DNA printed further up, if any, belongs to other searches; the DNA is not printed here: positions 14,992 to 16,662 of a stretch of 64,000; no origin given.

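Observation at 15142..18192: Split WbdD-like terminator module: HAD phosphatase, kinase and a repeat-stalked methyltransferase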

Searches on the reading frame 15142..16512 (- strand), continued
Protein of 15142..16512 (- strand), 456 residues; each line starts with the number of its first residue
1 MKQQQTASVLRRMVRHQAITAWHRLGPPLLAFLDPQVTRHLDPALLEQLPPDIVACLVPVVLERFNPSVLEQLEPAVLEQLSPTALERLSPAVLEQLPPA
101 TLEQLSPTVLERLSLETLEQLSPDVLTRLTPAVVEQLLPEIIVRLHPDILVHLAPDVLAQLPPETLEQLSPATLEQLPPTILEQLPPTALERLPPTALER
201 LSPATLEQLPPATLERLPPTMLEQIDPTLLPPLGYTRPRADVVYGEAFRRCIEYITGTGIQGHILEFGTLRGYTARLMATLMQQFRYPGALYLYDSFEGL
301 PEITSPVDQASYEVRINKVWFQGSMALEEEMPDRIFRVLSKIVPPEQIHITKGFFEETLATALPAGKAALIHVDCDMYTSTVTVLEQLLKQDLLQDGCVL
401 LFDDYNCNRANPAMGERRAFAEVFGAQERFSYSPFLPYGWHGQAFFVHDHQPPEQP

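Call 43: fold_search(model_id=the predicted structure, library=pdb)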
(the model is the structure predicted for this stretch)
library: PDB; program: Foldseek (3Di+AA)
matches with E <= 10: 1295; with E <= 0.001: 96
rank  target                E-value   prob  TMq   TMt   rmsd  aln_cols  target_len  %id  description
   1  2wk1                  8.2e-09  1.00  0.36  0.65   3.4       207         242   22  Structure of the O-methyltransferase NovP (released 2009-12-15)
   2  4x7z_B                2.0e-08  1.00  0.35  0.61   3.7       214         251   22  MycF mycinamicin III 3'-O-methyltransferase (E35Q, M56A, E139A variant) in complex with Mg, SAH and mycinamicin III (s (released 2015-03-04)
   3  4x7u_A                2.1e-08  1.00  0.35  0.62   3.5       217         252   22  MycF mycinamicin III 3'-O-methyltransferase in complex with Mg, SAH and mycinamicin III (substrate) (released 2015-03-04)
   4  4x7v_A                2.2e-08  1.00  0.35  0.61   3.7       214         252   22  MycF mycinamicin III 3'-O-methyltransferase (E35Q, E139A variant) in complex with Mg, SAH and mycinamicin IV (product) (released 2015-03-04)
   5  4x7y_A                2.6e-08  1.00  0.36  0.63   3.4       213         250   22  MycF mycinamicin III 3'-O-methyltransferase (E35Q, M56A, E139A variant) in complex with Mg and SAH (released 2015-03-04)
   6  4x7w_A                2.6e-08  1.00  0.35  0.62   3.7       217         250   22  MycF mycinamicin III 3'-O-methyltransferase (E35Q, E139A variant) in complex with Mg, SAH and mycinamicin VI (MycE sub (released 2015-03-04)
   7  4xvy_A                3.0e-08  1.00  0.35  0.62   3.8       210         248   21  MycF mycinamicin III 3'-O-methyltransferase in complex with SAH (released 2015-03-04)
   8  4ce0                  5.0e-08  1.00  0.36  0.72   5.4       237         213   21  Crystal Structure of SAH-bound Spinosyn Rhamnosyl 4'-O- Methyltransferase SpnH from Saccharopolyspora spinosa (released 2014-11-26)
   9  3tos_A                2.1e-07  1.00  0.39  0.67   7.4       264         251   22  Crystal Structure of CalS11, Calicheamicin Methyltransferase (released 2011-10-05)
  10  3tos_B                2.2e-07  1.00  0.39  0.67   7.3       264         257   22  Crystal Structure of CalS11, Calicheamicin Methyltransferase (released 2011-10-05)
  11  3tos_G                4.3e-07  1.00  0.39  0.68   7.3       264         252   22  Crystal Structure of CalS11, Calicheamicin Methyltransferase (released 2011-10-05)
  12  4xvz_C                4.5e-07  1.00  0.31  0.68   5.0       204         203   19  MycF mycinamicin III 3'-O-methyltransferase in complex with Mg (released 2015-03-04)
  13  4xvz_D                6.3e-07  1.00  0.33  0.71   6.6       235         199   18  MycF mycinamicin III 3'-O-methyltransferase in complex with Mg (released 2015-03-04)
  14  4xvz_B                9.8e-07  1.00  0.32  0.70   4.6       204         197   19  MycF mycinamicin III 3'-O-methyltransferase in complex with Mg (released 2015-03-04)
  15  5i10                  1.7e-06  1.00  0.31  0.71   4.5       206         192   19  Crystal structure of spinosyn rhamnosyl 4'-O-methyltransferase spnh mutant T242Q from Saccharopolyspora Spinosa (released 2017-02-08)
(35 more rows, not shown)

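Call 62: find_encoding_contigs(protein=P0022, flank=10000, max_places=1)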
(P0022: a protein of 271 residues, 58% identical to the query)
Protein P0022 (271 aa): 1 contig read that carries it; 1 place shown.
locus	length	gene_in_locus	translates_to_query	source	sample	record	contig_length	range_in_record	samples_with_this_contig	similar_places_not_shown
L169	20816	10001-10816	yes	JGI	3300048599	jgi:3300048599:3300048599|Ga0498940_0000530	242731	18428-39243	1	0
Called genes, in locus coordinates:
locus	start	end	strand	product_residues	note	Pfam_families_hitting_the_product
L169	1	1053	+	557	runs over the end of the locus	PF13231:PMT_2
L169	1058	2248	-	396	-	PF13439:Glyco_transf_4, PF13477:Glyco_trans_4_2, PF13579:Glyco_trans_4_4, PF20706:GT4-conflict (weak), PF00534:Glycos_transf_1, PF13692:Glyco_trans_1_4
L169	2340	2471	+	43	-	-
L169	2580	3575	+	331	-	PF01073:3Beta_HSD, PF01370:Epimerase, PF02719:Polysacc_synt_2, PF04321:RmlD_sub_bind, PF07993:NAD_binding_4, PF13460:NAD_binding_10, PF16363:GDP_Man_Dehyd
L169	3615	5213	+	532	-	PF00294:PfkB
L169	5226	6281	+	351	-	PF01073:3Beta_HSD, PF01370:Epimerase, PF02719:Polysacc_synt_2 (weak), PF04321:RmlD_sub_bind, PF05368:NmrA, PF07993:NAD_binding_4 (faint), PF16363:GDP_Man_Dehyd, PF13460:NAD_binding_10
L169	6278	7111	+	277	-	PF13292:DXP_synthase_N, PF00456:Transketolase_N, PF00676:E1_dh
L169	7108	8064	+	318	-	PF02779:Transket_pyr, PF02780:Transketolase_C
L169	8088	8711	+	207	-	-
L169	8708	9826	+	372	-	PF01636:APH (weak)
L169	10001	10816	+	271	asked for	PF05711:TylF, PF13578:Methyltransf_24 (weak)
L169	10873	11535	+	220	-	PF01209:Ubie_methyltran, PF13489:Methyltransf_23, PF02353:CMAS (weak), PF07021:MetW (weak), PF13847:Methyltransf_31, PF08241:Methyltransf_11, PF08242:Methyltransf_12, PF13649:Methyltransf_25, +1 more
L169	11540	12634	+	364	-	PF08240:ADH_N, PF16912:Glu_dehyd_C (weak), PF00107:ADH_zinc_N, PF13602:ADH_zinc_N_2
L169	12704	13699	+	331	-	PF01370:Epimerase, PF04321:RmlD_sub_bind, PF16363:GDP_Man_Dehyd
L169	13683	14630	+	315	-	PF01370:Epimerase, PF04321:RmlD_sub_bind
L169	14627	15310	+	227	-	PF13489:Methyltransf_23, PF02353:CMAS (faint), PF13847:Methyltransf_31 (weak), PF08241:Methyltransf_11, PF08242:Methyltransf_12, PF13649:Methyltransf_25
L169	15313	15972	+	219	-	PF13489:Methyltransf_23, PF13847:Methyltransf_31, PF08241:Methyltransf_11, PF08242:Methyltransf_12, PF13649:Methyltransf_25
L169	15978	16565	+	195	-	PF00702:Hydrolase, PF13344:Hydrolase_6 (faint), PF13419:HAD_2 (weak), PF13242:Hydrolase_like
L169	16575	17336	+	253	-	PF00483:NTP_transferase, PF12804:NTP_transf_3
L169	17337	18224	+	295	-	PF13641:Glyco_tranf_2_3, PF00535:Glycos_transf_2, PF10111:Glyco_tranf_2_2 (weak)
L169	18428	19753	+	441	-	-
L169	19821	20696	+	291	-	PF01061:ABC2_membrane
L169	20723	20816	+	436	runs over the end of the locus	PF00005:ABC_tran, PF13304:AAA_21 (faint), PF14524:Wzt_C (weak)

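Call 63: find_encoding_contigs(protein=P0018, flank=10000, max_places=1)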
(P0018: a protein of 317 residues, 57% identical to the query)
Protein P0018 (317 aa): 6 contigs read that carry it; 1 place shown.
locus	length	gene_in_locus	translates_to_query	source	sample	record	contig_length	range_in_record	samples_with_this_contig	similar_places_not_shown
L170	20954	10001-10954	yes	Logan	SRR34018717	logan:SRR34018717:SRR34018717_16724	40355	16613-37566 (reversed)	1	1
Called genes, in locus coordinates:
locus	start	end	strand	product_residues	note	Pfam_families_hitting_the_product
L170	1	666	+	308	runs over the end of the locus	PF04055:Radical_SAM (weak)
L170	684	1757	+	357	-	PF04055:Radical_SAM, PF13186:SPASM (weak)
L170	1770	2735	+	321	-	PF01075:Glyco_transf_9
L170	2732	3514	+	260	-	PF00456:Transketolase_N, PF13292:DXP_synthase_N (faint)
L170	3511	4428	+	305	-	PF02779:Transket_pyr, PF02780:Transketolase_C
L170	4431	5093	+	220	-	PF13489:Methyltransf_23, PF05175:MTS, PF07021:MetW (weak), PF13847:Methyltransf_31, PF08241:Methyltransf_11, PF08242:Methyltransf_12, PF13649:Methyltransf_25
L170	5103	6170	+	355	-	PF04055:Radical_SAM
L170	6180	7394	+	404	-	PF08421:Methyltransf_13, PF13489:Methyltransf_23, PF08484:Methyltransf_14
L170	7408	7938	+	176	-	PF19480:DUF6016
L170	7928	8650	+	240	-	PF00106:adh_short, PF13561:adh_short_C2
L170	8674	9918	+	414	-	PF08421:Methyltransf_13, PF13489:Methyltransf_23, PF08484:Methyltransf_14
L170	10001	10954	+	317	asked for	PF05711:TylF, PF13578:Methyltransf_24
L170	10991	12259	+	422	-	PF02310:B12-binding, PF04055:Radical_SAM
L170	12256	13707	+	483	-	PF00515:TPR_1 (faint), PF07719:TPR_2 (faint), PF13181:TPR_8 (faint), PF13424:TPR_12 (faint), PF13432:TPR_16, PF13414:TPR_11 (weak), PF13432:TPR_16 (weak), PF14559:TPR_19 (weak), +1 more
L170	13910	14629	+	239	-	PF07953:Toxin_R_bind_N (weak), PF13385:Laminin_G_3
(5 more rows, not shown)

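Call 64: find_encoding_contigs(protein=P0054, flank=10000, max_places=1)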
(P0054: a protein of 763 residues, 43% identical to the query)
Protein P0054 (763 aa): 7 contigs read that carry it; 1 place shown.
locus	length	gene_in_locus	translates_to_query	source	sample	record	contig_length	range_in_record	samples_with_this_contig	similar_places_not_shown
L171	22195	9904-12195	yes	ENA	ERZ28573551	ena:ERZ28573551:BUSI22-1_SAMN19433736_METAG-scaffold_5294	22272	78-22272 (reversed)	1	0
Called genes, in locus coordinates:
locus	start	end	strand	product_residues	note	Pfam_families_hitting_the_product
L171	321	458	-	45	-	-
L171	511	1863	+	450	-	PF13204:Apiosidase, PF12904:Collagen_bind_2 (weak)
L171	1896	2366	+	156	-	PF00731:AIRC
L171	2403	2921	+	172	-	-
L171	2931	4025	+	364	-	PF22660:RS_preATP-grasp-like, PF02222:ATP-grasp, PF17769:PurK_C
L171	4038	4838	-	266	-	PF13267:DUF4058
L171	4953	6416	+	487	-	PF00479:G6PD_N, PF02781:G6PD_C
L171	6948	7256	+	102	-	-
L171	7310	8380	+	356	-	PF00294:PfkB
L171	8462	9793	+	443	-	PF00465:Fe-ADH, PF13685:Fe-ADH_2, PF25137:ADH_Fe_C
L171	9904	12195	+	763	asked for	PF05711:TylF, PF13578:Methyltransf_24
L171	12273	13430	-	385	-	PF13489:Methyltransf_23, PF08241:Methyltransf_11, PF08242:Methyltransf_12, PF13649:Methyltransf_25 (faint), PF13847:Methyltransf_31 (weak)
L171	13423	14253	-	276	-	PF01370:Epimerase, PF04321:RmlD_sub_bind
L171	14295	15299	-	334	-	PF27258:NspV (weak)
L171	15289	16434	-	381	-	PF00145:DNA_methylase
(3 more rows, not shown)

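Call 85: find_encoding_contigs(protein=P0038, flank=10000, max_places=1)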
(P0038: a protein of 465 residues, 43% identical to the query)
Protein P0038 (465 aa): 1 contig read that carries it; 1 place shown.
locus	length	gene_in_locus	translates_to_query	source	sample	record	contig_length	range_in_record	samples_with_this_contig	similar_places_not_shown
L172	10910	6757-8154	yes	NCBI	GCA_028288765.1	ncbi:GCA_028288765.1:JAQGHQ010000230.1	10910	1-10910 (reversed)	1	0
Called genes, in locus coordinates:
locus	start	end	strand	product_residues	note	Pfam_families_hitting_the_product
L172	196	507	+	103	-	-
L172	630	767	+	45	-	-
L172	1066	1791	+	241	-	-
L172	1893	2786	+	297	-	PF20382:DUF6677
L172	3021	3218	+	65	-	-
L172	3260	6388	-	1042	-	-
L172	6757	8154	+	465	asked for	PF00515:TPR_1 (faint), PF05711:TylF, PF13578:Methyltransf_24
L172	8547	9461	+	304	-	-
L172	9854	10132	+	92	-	-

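Call 86: find_encoding_contigs(protein=P0039, flank=10000, max_places=1)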
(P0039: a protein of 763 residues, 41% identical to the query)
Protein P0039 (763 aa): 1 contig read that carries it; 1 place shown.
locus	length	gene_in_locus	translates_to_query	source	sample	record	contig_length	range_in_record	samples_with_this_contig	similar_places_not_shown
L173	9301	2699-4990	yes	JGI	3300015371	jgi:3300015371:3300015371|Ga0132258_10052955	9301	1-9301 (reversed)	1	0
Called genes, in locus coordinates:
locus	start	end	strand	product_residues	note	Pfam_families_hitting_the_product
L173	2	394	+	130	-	?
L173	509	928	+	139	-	-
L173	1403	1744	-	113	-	-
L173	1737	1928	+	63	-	-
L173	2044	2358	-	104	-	-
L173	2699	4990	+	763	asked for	PF05711:TylF, PF13578:Methyltransf_24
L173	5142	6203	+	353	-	PF08885:GSCFA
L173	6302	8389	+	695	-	-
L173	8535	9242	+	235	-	PF13489:Methyltransf_23, PF08241:Methyltransf_11, PF08242:Methyltransf_12, PF13649:Methyltransf_25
